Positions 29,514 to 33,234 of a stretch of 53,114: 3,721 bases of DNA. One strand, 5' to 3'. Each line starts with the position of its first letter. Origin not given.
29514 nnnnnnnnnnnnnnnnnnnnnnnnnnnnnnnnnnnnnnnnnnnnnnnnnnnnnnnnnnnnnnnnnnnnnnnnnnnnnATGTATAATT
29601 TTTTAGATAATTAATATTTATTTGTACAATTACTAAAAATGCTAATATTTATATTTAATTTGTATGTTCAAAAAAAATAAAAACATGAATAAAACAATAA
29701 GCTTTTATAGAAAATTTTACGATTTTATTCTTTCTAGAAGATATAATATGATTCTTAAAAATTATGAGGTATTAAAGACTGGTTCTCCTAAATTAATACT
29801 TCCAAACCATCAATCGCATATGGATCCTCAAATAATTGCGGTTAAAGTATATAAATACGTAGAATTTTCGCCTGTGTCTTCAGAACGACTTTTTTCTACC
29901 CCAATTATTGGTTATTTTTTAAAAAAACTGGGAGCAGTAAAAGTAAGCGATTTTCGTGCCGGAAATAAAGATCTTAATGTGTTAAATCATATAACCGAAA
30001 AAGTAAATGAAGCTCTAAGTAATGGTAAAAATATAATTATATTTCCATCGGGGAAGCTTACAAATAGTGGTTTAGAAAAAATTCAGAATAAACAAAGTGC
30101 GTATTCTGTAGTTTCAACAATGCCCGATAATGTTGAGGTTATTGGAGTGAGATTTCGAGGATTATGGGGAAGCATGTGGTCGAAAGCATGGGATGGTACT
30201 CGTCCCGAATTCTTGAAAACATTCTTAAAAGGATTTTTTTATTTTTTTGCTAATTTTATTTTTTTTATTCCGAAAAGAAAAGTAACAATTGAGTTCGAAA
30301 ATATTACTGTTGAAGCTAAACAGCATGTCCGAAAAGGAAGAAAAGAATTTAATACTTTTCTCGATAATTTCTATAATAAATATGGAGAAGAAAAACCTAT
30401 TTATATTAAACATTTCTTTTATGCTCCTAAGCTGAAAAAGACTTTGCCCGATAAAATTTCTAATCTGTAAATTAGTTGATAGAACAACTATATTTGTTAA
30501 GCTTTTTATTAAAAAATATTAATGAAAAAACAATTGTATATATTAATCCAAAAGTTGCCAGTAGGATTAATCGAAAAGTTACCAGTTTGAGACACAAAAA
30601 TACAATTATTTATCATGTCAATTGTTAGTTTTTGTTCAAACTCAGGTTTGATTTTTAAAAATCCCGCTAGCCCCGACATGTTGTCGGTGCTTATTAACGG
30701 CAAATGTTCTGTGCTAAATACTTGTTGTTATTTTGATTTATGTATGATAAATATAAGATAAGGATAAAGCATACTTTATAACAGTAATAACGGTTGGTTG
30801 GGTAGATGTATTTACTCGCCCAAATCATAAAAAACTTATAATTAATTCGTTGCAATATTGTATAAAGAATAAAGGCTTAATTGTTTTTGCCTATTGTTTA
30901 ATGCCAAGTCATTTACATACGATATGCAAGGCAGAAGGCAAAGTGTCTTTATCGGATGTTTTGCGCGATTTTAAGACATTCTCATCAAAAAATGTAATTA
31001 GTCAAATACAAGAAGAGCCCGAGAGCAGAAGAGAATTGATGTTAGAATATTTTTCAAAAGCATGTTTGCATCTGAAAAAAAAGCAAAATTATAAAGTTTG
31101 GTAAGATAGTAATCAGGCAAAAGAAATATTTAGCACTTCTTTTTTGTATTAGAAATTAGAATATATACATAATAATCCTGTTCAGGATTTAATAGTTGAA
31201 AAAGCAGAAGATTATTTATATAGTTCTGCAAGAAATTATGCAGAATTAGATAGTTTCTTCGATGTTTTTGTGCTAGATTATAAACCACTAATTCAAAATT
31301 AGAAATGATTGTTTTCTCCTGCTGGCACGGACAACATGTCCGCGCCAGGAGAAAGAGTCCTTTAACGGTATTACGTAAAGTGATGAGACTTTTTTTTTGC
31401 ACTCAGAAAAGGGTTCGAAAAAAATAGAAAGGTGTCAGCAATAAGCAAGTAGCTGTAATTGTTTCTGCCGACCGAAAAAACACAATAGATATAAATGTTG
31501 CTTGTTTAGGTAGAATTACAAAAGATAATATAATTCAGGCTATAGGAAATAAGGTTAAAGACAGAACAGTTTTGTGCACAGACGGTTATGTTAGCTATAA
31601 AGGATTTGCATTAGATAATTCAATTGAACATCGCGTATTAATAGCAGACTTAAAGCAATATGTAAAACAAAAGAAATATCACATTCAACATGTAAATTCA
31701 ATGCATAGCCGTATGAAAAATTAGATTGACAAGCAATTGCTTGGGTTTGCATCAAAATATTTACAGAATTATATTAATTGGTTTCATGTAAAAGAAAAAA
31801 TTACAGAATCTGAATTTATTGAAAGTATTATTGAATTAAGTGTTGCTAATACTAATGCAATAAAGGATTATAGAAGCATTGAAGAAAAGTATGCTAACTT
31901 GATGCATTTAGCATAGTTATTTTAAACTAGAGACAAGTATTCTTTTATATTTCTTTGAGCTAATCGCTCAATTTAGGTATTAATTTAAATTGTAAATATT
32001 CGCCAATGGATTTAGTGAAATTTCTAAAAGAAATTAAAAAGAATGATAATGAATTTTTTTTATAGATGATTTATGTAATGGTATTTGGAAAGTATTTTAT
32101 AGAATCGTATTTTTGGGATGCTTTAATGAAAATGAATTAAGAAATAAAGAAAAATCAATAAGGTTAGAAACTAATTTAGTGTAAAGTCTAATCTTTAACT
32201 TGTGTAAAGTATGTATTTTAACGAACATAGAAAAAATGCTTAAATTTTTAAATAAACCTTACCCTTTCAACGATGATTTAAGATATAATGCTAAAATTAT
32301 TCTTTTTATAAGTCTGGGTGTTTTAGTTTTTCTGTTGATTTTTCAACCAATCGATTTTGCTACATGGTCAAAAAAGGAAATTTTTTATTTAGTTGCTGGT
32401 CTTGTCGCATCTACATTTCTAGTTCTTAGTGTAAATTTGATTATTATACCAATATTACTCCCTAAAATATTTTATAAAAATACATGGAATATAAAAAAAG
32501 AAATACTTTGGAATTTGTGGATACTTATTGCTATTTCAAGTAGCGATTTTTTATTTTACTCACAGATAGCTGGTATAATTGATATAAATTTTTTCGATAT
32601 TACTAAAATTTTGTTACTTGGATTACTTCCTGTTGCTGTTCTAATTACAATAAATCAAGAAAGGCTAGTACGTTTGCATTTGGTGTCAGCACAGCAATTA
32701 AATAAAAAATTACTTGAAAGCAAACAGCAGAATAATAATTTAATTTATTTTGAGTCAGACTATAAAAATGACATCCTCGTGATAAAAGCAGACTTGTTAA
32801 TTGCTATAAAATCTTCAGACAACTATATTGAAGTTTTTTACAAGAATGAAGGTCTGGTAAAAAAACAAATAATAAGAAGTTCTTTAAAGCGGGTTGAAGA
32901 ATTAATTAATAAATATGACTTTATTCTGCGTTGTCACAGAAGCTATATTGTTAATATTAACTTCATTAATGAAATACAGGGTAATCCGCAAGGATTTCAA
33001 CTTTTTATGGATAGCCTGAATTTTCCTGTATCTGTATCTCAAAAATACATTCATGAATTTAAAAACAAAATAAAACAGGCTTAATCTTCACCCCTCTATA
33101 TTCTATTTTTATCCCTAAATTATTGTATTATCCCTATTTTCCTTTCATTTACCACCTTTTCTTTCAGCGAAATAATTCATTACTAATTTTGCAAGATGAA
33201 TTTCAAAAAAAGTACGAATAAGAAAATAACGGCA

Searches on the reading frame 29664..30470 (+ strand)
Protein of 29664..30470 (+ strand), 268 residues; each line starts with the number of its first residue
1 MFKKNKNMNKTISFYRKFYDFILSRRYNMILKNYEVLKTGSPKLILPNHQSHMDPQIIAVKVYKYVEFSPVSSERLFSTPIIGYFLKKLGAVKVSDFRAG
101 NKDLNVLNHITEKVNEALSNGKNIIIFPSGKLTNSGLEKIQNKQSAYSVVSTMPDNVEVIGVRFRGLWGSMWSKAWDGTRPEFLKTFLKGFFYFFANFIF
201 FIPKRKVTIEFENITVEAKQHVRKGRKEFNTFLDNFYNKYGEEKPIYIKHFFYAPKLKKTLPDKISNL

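Call 27: find_encoding_contigs(protein=window:29664-30470:+, flank=10000, max_places=10)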
Protein window:29664-30470:+ (268 aa): 16 contigs read that carry it; 6 places shown.
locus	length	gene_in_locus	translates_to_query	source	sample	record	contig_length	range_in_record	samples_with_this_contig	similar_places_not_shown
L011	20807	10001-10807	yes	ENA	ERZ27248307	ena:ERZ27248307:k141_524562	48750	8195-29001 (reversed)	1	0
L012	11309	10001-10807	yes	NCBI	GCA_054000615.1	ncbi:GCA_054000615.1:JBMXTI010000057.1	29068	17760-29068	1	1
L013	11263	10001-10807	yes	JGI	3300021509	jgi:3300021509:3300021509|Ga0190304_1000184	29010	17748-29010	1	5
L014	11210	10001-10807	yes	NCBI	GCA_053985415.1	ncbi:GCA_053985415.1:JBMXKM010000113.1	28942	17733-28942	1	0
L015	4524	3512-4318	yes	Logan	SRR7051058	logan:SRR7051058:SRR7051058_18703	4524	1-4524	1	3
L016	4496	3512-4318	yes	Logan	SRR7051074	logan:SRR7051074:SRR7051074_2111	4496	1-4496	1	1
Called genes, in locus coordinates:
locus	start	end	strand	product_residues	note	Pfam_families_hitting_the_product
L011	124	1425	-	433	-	PF00919:UPF0004, PF04055:Radical_SAM, PF18693:TRAM_2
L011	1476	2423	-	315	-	PF02881:SRP54_N, PF00448:SRP54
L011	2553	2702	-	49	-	PF14128:DUF4295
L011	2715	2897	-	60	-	PF00471:Ribosomal_L33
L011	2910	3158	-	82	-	PF00830:Ribosomal_L28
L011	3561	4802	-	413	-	PF00994:MoCF_biosynth, PF18146:CinA_KH, PF02464:CinA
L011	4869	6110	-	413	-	PF16491:Peptidase_M48_N, PF01435:Peptidase_M48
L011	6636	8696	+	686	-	-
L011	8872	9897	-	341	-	PF01212:Beta_elim_lyase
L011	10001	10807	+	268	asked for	PF01553:Acyltransferase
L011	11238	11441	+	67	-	-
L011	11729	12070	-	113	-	-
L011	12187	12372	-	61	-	-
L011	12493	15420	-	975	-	PF01565:FAD_binding_4, PF02913:FAD-oxidase_C, PF13183:Fer4_8 (weak), PF13534:Fer4_17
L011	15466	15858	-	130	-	PF23198:PDE8A_N (weak), PF00072:Response_reg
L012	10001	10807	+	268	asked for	PF01553:Acyltransferase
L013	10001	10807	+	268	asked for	PF01553:Acyltransferase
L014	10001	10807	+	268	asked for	PF01553:Acyltransferase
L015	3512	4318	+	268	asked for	PF01553:Acyltransferase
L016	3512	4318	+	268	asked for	PF01553:Acyltransferase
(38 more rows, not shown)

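Call 62: find_homologous_proteins(query=window:29664-30467:+, max_evalue=1e-40)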
Query window:29664-30467:+ (268 aa): 253 proteins with E <= 1e-40 among 698 candidates; the best 120 are listed.
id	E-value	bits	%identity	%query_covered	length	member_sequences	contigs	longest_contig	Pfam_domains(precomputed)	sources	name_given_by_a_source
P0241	1.5e-170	583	100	97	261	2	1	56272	PF01553.27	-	-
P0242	7.4e-147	506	86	97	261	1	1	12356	PF01553.27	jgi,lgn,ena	-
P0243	5.1e-140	483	80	97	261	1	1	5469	PF01553.27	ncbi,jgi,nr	ncbi:MAG: lysophospholipid acyltransferase family protein [Bacteroidales bacterium]|jgi:1-acyl-sn-gl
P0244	8.7e-135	466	78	97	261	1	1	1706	PF01553.27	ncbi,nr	ncbi:MAG: lysophospholipid acyltransferase family protein [Bacteroidota bacterium]|nr:lysophospholip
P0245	6.0e-103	362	63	95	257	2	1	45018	PF01553.27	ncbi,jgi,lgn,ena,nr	ncbi:1-acyl-sn-glycerol-3-phosphate acyltransferase [Bacteroidales bacterium AH-315-I05]|nr:1-acyl-s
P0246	1.2e-102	361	62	90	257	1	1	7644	PF01553.27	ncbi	-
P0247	4.9e-101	355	62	95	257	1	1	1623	PF01553.27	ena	-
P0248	7.4e-98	345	61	90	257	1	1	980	PF01553.27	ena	-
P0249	6.5e-97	342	58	99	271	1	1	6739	PF01553.27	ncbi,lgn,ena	-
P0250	1.7e-96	341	57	97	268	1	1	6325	PF01553.27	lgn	-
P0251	5.2e-96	339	60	96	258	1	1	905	PF01553.27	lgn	-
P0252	7.8e-96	338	61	92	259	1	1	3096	PF01553.27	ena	-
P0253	1.5e-95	337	58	95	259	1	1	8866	PF01553.27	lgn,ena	-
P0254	9.7e-95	335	55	98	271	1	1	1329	PF01553.27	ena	-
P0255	2.3e-94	334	60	91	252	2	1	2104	PF01553.27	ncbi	-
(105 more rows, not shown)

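Call 63: find_encoding_contigs(protein=P0241, flank=10000, max_places=6)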
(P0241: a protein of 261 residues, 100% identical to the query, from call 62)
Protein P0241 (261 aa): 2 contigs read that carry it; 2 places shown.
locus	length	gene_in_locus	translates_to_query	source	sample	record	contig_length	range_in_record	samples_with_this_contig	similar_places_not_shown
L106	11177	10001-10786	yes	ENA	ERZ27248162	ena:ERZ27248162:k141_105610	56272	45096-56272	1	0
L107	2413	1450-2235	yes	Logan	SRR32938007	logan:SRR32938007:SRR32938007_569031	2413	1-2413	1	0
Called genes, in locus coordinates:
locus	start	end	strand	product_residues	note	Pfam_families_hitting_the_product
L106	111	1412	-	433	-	PF00919:UPF0004, PF04055:Radical_SAM, PF18693:TRAM_2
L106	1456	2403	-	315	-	PF02881:SRP54_N, PF00448:SRP54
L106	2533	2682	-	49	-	PF14128:DUF4295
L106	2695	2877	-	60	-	PF00471:Ribosomal_L33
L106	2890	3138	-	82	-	PF00830:Ribosomal_L28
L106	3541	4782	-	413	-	PF00994:MoCF_biosynth, PF18146:CinA_KH, PF02464:CinA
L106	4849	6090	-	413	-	PF16491:Peptidase_M48_N, PF01435:Peptidase_M48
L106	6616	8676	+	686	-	-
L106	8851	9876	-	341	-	PF01212:Beta_elim_lyase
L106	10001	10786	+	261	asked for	PF01553:Acyltransferase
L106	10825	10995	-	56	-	-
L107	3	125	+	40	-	?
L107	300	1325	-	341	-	PF01212:Beta_elim_lyase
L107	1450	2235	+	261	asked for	PF01553:Acyltransferase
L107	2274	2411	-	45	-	?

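Call 64: find_encoding_contigs(protein=P0242, flank=8000, max_places=4)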
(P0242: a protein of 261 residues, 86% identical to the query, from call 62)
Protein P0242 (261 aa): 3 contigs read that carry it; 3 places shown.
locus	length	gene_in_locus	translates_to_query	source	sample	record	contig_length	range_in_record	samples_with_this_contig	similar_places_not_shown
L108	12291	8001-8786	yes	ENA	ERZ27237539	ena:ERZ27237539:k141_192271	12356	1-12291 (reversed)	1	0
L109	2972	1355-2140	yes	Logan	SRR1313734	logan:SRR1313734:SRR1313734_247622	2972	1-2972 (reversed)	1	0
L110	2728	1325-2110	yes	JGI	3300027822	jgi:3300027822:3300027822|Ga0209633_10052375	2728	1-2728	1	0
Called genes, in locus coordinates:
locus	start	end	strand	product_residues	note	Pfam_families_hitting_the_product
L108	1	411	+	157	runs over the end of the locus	?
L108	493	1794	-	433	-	PF00919:UPF0004, PF04055:Radical_SAM, PF18693:TRAM_2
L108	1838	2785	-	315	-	PF02881:SRP54_N, PF00448:SRP54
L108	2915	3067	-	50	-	PF14128:DUF4295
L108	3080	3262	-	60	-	PF00471:Ribosomal_L33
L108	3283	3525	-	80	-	PF00830:Ribosomal_L28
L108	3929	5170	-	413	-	PF00994:MoCF_biosynth, PF18146:CinA_KH, PF02464:CinA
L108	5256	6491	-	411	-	PF16491:Peptidase_M48_N, PF01435:Peptidase_M48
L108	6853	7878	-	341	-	PF01212:Beta_elim_lyase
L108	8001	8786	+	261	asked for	PF01553:Acyltransferase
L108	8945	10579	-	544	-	PF03577:Peptidase_C69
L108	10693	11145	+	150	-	-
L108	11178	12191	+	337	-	-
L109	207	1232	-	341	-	PF01212:Beta_elim_lyase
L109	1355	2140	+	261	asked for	PF01553:Acyltransferase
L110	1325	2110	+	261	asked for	PF01553:Acyltransferase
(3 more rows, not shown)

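Call 65: find_encoding_contigs(protein=P0245, flank=8000, max_places=4)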
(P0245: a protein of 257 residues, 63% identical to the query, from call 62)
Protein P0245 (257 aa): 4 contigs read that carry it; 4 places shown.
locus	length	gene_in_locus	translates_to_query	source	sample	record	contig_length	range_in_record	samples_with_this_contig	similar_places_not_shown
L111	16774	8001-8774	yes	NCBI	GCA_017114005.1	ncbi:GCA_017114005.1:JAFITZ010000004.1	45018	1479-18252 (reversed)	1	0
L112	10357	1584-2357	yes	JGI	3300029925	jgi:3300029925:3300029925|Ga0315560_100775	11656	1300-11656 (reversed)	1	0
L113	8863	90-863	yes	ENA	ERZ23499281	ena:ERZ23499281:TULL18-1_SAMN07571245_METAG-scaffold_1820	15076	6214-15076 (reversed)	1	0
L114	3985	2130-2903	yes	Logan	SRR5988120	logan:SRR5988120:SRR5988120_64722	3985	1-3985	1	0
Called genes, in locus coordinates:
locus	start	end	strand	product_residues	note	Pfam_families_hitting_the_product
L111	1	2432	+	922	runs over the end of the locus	PF26696:PTL_trimer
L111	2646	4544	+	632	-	PF11589:DUF3244 (faint), PF18962:Por_Secre_tail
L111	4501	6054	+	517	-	PF18962:Por_Secre_tail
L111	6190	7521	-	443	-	PF08309:LVIVD (weak), PF18962:Por_Secre_tail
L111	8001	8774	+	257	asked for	PF01553:Acyltransferase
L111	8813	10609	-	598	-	PF00501:AMP-binding, PF23562:AMP-binding_C_3 (faint)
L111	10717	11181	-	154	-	PF03279:Lip_A_acyltrans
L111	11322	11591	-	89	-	PF03279:Lip_A_acyltrans (weak)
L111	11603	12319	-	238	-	PF22624:AASDHPPT_N, PF01648:ACPS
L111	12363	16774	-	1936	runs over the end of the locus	PF21089:PKS_DH_N, PF14765:PS-DH, PF18558:HTH_51, PF13489:Methyltransf_23, PF13847:Methyltransf_31, PF08241:Methyltransf_11, PF08242:Methyltransf_12, PF13649:Methyltransf_25, +9 more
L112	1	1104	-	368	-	?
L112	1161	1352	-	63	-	-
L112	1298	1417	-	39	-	-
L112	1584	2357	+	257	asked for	PF01553:Acyltransferase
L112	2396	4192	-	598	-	PF00501:AMP-binding, PF23562:AMP-binding_C_3 (faint)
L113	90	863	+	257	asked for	PF01553:Acyltransferase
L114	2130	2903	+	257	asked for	PF01553:Acyltransferase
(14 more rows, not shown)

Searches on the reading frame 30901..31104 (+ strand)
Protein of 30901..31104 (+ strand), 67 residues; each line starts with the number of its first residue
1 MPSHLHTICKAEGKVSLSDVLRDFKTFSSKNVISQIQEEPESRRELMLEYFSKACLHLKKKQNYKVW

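Call 60: find_encoding_contigs(protein=window:30901-31104:+, flank=5000, max_places=10)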
Protein window:30901-31104:+ (67 aa): no gene with exactly this product is on record in the collection.

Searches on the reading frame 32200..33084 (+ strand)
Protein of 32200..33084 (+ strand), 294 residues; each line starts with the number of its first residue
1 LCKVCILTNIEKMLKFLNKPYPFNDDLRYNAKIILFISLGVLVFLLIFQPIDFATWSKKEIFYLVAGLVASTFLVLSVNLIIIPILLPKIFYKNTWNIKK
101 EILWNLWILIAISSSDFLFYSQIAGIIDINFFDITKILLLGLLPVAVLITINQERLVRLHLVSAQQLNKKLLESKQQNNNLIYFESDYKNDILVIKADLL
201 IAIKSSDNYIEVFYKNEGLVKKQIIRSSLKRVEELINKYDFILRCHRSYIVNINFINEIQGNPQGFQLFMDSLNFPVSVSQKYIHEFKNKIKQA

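Call 24: find_encoding_contigs(protein=window:32200-33084:+, flank=10000, max_places=10)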
Protein window:32200-33084:+ (294 aa): 6 contigs read that carry it; 5 places shown.
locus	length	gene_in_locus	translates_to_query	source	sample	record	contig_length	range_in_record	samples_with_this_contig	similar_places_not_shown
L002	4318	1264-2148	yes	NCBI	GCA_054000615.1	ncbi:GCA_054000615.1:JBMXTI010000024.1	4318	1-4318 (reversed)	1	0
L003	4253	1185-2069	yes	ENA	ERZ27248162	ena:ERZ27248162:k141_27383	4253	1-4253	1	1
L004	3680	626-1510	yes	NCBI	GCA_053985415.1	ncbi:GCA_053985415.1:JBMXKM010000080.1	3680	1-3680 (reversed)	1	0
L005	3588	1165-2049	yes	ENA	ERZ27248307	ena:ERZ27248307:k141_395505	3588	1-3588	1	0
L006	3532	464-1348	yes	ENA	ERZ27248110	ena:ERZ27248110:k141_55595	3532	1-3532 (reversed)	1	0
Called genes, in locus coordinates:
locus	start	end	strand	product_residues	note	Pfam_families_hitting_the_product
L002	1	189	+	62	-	?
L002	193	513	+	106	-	-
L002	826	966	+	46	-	-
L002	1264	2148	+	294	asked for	PF04397:LytTR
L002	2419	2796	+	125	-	PF00535:Glycos_transf_2 (weak)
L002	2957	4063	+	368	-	PF00478:IMPDH (faint), PF03060:NMO, PF01070:FMN_dh (weak), PF01180:DHO_dh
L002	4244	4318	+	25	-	?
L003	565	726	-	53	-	-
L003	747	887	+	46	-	-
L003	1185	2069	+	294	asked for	PF04397:LytTR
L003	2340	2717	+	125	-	PF00535:Glycos_transf_2 (weak)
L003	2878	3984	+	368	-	PF00478:IMPDH (faint), PF03060:NMO, PF01070:FMN_dh (weak), PF01180:DHO_dh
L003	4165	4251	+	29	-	?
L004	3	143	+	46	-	?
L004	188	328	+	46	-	-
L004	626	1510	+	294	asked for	PF04397:LytTR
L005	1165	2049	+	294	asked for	PF04397:LytTR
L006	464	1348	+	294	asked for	PF04397:LytTR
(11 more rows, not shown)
